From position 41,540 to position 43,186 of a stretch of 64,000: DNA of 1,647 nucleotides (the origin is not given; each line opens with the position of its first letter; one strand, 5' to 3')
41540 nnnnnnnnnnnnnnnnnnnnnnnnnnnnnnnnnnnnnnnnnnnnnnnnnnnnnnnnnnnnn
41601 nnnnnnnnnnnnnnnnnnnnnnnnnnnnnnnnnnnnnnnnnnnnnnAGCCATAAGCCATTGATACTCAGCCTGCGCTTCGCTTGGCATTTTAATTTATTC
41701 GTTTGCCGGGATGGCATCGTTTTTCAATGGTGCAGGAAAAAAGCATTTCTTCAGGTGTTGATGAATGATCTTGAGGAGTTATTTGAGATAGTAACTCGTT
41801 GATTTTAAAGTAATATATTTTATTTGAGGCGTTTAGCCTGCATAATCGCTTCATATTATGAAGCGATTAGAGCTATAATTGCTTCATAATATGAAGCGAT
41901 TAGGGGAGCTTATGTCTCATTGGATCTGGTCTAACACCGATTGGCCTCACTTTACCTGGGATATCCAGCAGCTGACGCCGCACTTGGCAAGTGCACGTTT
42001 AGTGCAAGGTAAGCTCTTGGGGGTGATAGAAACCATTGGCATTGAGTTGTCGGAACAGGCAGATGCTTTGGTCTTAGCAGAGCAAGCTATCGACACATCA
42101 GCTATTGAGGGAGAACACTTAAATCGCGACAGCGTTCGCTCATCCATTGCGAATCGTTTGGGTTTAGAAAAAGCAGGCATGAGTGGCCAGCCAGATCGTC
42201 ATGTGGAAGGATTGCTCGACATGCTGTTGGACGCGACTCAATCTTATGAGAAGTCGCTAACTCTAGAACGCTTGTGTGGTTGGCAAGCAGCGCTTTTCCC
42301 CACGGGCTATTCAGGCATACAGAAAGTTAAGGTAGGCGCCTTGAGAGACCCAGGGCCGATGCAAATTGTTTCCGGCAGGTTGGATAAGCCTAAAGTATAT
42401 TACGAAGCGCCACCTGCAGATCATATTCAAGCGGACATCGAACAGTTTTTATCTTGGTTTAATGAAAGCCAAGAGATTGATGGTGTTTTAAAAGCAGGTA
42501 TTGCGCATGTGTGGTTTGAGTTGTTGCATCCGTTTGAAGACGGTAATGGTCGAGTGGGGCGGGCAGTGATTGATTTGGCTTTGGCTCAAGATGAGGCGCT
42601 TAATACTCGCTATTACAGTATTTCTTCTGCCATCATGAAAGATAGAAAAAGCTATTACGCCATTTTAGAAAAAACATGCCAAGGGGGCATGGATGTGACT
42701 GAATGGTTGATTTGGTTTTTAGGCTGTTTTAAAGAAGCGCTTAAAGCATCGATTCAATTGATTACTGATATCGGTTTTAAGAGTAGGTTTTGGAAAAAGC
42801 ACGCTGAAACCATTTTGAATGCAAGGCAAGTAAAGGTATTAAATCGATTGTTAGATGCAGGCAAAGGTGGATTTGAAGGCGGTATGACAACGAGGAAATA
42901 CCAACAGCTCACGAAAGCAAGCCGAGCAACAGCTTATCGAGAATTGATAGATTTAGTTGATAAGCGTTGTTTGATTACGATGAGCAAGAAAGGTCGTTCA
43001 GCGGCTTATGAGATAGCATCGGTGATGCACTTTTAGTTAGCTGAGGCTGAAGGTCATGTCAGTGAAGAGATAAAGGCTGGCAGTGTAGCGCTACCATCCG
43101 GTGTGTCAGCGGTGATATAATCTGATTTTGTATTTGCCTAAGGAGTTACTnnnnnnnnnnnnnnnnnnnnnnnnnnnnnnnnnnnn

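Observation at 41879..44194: Fic (AMPylator-type) gene adjacent to a eukaryote-type glutamine synthetase II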

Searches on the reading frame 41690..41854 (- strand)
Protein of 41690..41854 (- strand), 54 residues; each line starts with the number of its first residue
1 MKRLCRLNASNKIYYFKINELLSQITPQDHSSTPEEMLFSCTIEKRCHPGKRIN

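Call 47: search_protein_families(library=padloc, proteins=[window:41690-41854:-], max_evalue=0.01)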
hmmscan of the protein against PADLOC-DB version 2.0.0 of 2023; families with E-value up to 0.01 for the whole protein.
window:41690-41854:- (54 aa): 0 families

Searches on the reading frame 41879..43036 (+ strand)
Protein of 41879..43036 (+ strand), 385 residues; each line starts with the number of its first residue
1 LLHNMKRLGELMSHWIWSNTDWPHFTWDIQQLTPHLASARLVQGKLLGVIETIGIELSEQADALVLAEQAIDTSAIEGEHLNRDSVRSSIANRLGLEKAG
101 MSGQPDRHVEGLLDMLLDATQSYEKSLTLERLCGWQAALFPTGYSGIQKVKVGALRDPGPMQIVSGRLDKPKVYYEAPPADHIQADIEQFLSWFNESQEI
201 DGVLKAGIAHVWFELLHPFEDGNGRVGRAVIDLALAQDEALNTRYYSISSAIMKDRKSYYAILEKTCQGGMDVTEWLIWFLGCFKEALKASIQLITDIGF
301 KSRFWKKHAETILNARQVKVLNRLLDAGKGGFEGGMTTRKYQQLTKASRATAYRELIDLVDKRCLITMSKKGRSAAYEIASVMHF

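Call 3: search_protein_families(library=pfam, proteins=[window:41879-43036:+])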
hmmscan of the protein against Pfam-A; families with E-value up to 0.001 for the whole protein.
window:41879-43036:+ (385 aa): 2 families
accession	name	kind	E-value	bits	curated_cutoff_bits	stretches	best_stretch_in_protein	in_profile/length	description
PF13776.11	DUF4172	-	2.6e-29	101.8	25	1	15-96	1-82/82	Domain of unknown function (DUF4172)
PF02661.23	Fic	-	1.6e-14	55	24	1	127-235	2-93/93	Fic/DOC family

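Call 4: search_protein_families(library=ncbifam, proteins=[window:41879-43036:+])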
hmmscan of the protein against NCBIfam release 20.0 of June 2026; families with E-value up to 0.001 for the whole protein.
window:41879-43036:+ (385 aa): 1 family
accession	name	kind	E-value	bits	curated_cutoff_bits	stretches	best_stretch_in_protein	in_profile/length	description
NF046030.1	ProtAdlyltaseSoFic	equivalog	2.2e-17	63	550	1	180-298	156-273/361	protein adenylyltransferase Fic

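Call 13: find_homologous_proteins(query=window:41912-43033:+)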
Query window:41912-43033:+ (374 aa): 8000 proteins with E <= 0.001 among 8000 candidates; the best 120 are listed.
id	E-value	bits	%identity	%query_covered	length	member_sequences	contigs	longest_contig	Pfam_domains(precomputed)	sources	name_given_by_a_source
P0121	6.5e-251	850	100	100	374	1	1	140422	PF13776.12,PF02661.24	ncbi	-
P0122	1.1e-181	622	72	98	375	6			PF13776.12,PF02661.24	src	-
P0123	6.5e-179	613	70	98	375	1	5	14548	PF13776.12,PF02661.24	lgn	-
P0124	9.3e-175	599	68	98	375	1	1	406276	PF13776.12,PF02661.24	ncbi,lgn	-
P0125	2.8e-174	598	70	98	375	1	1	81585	PF13776.12,PF02661.24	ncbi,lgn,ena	-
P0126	1.1e-173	596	69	98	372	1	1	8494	PF13776.12,PF02661.24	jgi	jgi:Fic family protein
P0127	3.7e-171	587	70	99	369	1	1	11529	PF13776.12,PF02661.24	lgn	-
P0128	9.8e-170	583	68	98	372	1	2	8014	PF13776.12,PF02661.24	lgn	-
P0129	2.3e-167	575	68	98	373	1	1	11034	PF13776.12,PF02661.24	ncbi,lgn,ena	-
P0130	5.3e-167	574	68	98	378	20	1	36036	PF13776.12,PF02661.24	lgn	-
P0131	3.8e-165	567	66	99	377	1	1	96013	PF13776.12,PF02661.24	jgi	jgi:Fic family protein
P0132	7.0e-163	560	66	98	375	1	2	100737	PF13776.12,PF02661.24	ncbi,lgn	-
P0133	3.9e-161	554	64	98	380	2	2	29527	PF13776.12,PF02661.24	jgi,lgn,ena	-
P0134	2.6e-160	552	65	99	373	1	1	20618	PF13776.12,PF02661.24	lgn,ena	-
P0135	4.9e-159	547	66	98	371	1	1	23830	PF13776.12,PF02661.24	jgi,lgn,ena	-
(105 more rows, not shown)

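Call 16: find_encoding_contigs(protein=P0124, flank=8000, max_places=2)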
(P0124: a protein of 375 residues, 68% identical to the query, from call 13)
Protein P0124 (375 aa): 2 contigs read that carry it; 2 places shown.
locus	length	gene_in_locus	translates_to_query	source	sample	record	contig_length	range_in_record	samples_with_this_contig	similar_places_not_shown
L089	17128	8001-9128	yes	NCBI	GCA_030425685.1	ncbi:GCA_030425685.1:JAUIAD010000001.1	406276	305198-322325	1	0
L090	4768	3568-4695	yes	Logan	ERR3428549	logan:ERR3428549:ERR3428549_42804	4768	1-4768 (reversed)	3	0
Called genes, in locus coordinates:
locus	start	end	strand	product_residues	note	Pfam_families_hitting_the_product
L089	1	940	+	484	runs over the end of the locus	PF00294:PfkB, PF01256:Carb_kinase (weak), PF08543:Phos_pyr_kin (weak), PF01467:CTP_transf_like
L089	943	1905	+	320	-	PF01073:3Beta_HSD, PF01370:Epimerase, PF04321:RmlD_sub_bind, PF16363:GDP_Man_Dehyd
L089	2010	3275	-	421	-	-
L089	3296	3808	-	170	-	-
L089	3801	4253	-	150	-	PF23130:IcmW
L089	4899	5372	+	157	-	-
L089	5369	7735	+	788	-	-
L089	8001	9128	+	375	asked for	PF13776:DUF4172, PF02661:Fic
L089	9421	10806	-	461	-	PF02028:BCCT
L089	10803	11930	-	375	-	PF00437:T2SSE, PF25199:nSTAND_NTPase5 (faint)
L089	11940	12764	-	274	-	PF16932:T4SS_TraI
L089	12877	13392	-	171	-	PF16816:DotD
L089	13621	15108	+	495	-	-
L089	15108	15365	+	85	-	PF28014:IcmT_2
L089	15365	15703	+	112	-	PF12608:T4bSS_IcmS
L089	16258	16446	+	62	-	-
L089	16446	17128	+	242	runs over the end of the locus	PF09475:Dot_icm_IcmQ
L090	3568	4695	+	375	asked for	PF13776:DUF4172, PF02661:Fic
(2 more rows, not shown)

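Call 17: find_encoding_contigs(protein=P0125, flank=8000, max_places=2)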
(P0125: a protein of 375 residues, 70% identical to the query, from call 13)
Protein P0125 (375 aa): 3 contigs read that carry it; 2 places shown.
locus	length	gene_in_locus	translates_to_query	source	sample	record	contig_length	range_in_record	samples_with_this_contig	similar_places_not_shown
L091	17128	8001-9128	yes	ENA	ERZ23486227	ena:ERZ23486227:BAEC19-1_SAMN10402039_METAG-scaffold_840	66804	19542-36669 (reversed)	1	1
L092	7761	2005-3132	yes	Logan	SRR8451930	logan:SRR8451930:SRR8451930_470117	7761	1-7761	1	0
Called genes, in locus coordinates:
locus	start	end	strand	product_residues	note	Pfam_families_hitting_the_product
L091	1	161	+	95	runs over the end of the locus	-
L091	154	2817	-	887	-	PF00330:Aconitase, PF00694:Aconitase_C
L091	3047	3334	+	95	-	PF00166:Cpn10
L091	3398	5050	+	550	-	-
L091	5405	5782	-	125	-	PF13442:Cytochrome_CBB3, PF00034:Cytochrom_C (weak)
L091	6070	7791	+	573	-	PF00587:tRNA-synt_2b, PF04073:tRNA_edit, PF03129:HGTP_anticodon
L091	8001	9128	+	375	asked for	PF13776:DUF4172, PF02661:Fic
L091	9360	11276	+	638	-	PF11893:DUF3413, PF00884:Sulfatase, PF01663:Phosphodiest (faint)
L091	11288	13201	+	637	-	PF11893:DUF3413, PF00884:Sulfatase, PF01663:Phosphodiest (faint)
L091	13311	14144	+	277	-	PF06519:TolA, PF13103:TonB_2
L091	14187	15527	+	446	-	PF04052:TolB_N, PF00930:DPPIV_N (faint), PF26550:Tricorn_2nd, PF07676:PD40, PF26549:Tricorn_N, PF07676:PD40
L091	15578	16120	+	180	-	PF00691:OmpA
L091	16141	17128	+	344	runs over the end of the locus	PF16331:TolA_bind_tri, PF09976:TPR_21 (weak), PF13525:YfiO (faint), PF13174:TPR_6 (faint), PF13428:TPR_14 (faint), PF13432:TPR_16 (faint), PF14559:TPR_19 (faint)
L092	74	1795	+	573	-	PF00587:tRNA-synt_2b, PF04073:tRNA_edit, PF03129:HGTP_anticodon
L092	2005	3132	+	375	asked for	PF13776:DUF4172, PF02661:Fic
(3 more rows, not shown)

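Call 20: search_solved_structures(query=window:41912-43033:+, show_alignments=1)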
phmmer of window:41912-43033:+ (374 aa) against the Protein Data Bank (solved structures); distinct sequences matched with E-value up to 0.001: 27.
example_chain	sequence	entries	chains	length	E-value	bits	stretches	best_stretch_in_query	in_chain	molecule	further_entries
8cil_A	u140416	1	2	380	2.7e-173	579.4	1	1-369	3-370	Fic family protein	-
7cb8_A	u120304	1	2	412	2.9e-13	52.9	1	162-270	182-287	Fic-domain containing protein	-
9vjc_A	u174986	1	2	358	5.9e-12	48.6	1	163-274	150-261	Protein adenylyltransferase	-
4rgl_A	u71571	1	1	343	8.6e-12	48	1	161-282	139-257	Filamentation induced by cAMP protein Fic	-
9tcl_B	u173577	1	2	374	1.1e-11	47.7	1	160-279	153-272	Protein adenylyltransferase SoFic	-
9tc4_A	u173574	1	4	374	1.3e-11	47.5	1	161-279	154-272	Protein adenylyltransferase SoFic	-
9tch_A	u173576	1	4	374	1.3e-11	47.5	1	161-279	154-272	Protein adenylyltransferase SoFic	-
3zec_A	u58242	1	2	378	1.3e-11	47.4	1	161-279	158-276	ADENOSINE MONOPHOSPHATE-PROTEIN TRANSFERASE SOFIC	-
3zcn_A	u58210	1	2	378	1.3e-11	47.4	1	161-279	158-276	ADENOSINE MONOPHOSPHATE-PROTEIN TRANSFERASE SOFIC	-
3eqx_A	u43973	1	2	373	1.5e-11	47.3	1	161-279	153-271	FIC DOMAIN CONTAINING TRANSCRIPTIONAL REGULATOR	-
9tb0_A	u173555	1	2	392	3.7e-10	42.6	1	161-279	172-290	Protein adenylyltransferase SoFic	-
6i7i_A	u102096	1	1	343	1.2e-07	34.4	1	160-277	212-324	Adenosine monophosphate-protein transferase FICD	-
6i7j_A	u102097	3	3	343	1.3e-07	34.3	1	159-277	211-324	Adenosine monophosphate-protein transferase FICD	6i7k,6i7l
6i7h_A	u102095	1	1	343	1.3e-07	34.3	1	161-277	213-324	Adenosine monophosphate-protein transferase FICD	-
6i7g_A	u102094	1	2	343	1.4e-07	34.2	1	161-277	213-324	Adenosine monophosphate-protein transferase FICD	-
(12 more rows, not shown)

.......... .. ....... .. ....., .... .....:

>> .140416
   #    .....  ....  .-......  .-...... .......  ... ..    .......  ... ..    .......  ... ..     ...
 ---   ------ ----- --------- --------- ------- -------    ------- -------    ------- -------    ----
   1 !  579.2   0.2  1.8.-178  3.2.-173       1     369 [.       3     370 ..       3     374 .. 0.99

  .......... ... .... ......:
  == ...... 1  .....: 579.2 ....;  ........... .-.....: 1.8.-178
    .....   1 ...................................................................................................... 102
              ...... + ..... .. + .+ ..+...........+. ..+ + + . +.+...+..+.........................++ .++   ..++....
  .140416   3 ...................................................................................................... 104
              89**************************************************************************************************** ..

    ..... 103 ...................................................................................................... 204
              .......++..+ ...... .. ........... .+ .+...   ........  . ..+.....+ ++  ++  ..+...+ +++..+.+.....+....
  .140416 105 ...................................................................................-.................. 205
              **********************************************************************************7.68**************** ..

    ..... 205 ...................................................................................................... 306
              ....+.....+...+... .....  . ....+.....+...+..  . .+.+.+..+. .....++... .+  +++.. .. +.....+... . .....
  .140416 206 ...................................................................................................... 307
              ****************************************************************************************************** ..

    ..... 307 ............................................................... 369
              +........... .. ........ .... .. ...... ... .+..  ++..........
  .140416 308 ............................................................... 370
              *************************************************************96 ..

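Call 28: find_related_loci(query=window:41912-43033:+, collection=metagenome_contigs, flank=6000)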
Query window:41912-43033:+ (374 aa) in metagenome_contigs; peptide patterns used: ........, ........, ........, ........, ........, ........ (x = any residue, [..] = any of these).
140 stretches matched a pattern; 76 encode a relative of the query (tblastn E <= 1e-3); 76 distinct loci.
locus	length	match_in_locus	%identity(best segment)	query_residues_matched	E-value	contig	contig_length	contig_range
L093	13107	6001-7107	56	1-368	8e-149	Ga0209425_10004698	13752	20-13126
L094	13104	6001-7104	52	2-370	3e-125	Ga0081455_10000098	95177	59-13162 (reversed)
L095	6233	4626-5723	52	3-368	1e-122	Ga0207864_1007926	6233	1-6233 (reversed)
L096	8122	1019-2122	49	3-368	7e-120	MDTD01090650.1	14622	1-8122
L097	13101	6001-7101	49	2-369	2e-118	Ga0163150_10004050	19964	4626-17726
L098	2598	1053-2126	47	9-369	4e-115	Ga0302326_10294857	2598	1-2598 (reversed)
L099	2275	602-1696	47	1-368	1e-112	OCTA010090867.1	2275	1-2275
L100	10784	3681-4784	47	1-371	8e-107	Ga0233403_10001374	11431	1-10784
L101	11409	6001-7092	44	5-371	1e-106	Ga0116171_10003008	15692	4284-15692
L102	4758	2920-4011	44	5-371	6e-107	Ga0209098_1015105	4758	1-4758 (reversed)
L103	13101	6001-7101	47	4-369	8e-106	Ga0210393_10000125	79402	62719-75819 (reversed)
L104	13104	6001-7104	43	1-371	2e-105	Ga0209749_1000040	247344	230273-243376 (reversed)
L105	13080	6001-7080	44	4-366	3e-105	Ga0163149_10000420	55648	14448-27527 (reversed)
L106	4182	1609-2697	45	3-368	7e-105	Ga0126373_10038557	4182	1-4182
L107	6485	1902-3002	46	4-369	6e-104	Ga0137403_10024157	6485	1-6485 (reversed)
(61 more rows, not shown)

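Call 29: find_encoding_contigs(protein=P0130, flank=6000, max_places=2)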
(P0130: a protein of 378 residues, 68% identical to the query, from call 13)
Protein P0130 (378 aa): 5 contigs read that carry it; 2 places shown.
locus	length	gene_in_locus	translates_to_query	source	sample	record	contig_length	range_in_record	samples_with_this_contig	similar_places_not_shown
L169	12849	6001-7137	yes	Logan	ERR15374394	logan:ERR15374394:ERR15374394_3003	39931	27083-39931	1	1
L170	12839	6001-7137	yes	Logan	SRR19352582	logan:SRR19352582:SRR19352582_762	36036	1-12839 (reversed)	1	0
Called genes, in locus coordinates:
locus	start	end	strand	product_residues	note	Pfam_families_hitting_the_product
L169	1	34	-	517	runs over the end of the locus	PF01408:GFO_IDH_MocA, PF22725:GFO_IDH_MocA_C3, PF02894:GFO_IDH_MocA_C, PF00132:Hexapep, PF25084:LbH_EIF2B, PF25087:GMPPB_C (weak), PF14602:Hexapep_2 (weak), PF00132:Hexapep, +1 more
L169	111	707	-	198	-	PF14947:HTH_45 (weak), PF13412:HTH_24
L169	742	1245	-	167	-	PF02357:NusG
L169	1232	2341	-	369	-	PF00155:Aminotran_1_2, PF00266:Aminotran_5 (weak), PF01041:DegT_DnrJ_EryC1, PF01053:Cys_Met_Meta_PP, PF01212:Beta_elim_lyase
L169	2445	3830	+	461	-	PF00206:Lyase_1, PF08328:ASL_C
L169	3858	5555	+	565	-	PF00390:malic, PF03949:Malic_M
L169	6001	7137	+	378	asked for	PF13776:DUF4172, PF02661:Fic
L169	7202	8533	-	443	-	PF00560:LRR_1 (faint), PF23598:LRR_14, PF12799:LRR_4 (faint), PF13855:LRR_8 (weak), PF23598:LRR_14, PF13855:LRR_8 (weak)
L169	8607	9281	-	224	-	PF02798:GST_N, PF13417:GST_N_3, PF13409:GST_N_2, PF17172:GST_N_4 (faint), PF00043:GST_C, PF13410:GST_C_2 (weak)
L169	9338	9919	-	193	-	PF00440:TetR_N, PF16925:TetR_C_13, PF21993:TetR_C_13_2 (weak)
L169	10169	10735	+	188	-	PF13302:Acetyltransf_3 (weak), PF13523:Acetyltransf_8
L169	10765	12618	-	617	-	PF25390:WD40_RLD, PF13540:RCC1_2, PF00415:RCC1, PF13540:RCC1_2 (weak)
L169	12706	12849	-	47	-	?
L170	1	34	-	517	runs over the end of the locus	PF01408:GFO_IDH_MocA, PF22725:GFO_IDH_MocA_C3, PF02894:GFO_IDH_MocA_C, PF00132:Hexapep, PF25084:LbH_EIF2B, PF25087:GMPPB_C (weak), PF14602:Hexapep_2 (weak), PF00132:Hexapep, +1 more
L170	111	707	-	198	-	PF14947:HTH_45 (weak), PF13412:HTH_24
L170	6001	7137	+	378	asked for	PF13776:DUF4172, PF02661:Fic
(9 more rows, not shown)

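Call 47: search_protein_families(library=padloc, proteins=[window:41912-43036:+], max_evalue=0.01)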
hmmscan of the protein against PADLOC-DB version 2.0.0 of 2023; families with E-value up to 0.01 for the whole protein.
window:41912-43036:+ (374 aa): 7 families
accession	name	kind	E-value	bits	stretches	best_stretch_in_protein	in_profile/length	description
PDLC03963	SoFic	-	8.5e-47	158.3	1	16-372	20-355/361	-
PDLC04966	PDC-S24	-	3.5e-17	60.4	1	156-266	267-379/497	-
PDLC04836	PDC-S04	-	1.9e-09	35.1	1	169-220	133-183/244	-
PDLC04837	PDC-S04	-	3.6e-09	34.3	1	171-220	131-179/234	-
PDLC04840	PDC-S04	-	3.8e-08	31.3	1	198-226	148-176/227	-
PDLC04839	PDC-S04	-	6e-08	30.6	1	184-250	119-181/205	-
PDLC04838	PDC-S04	-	0.0016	16.2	1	171-225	103-163/209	-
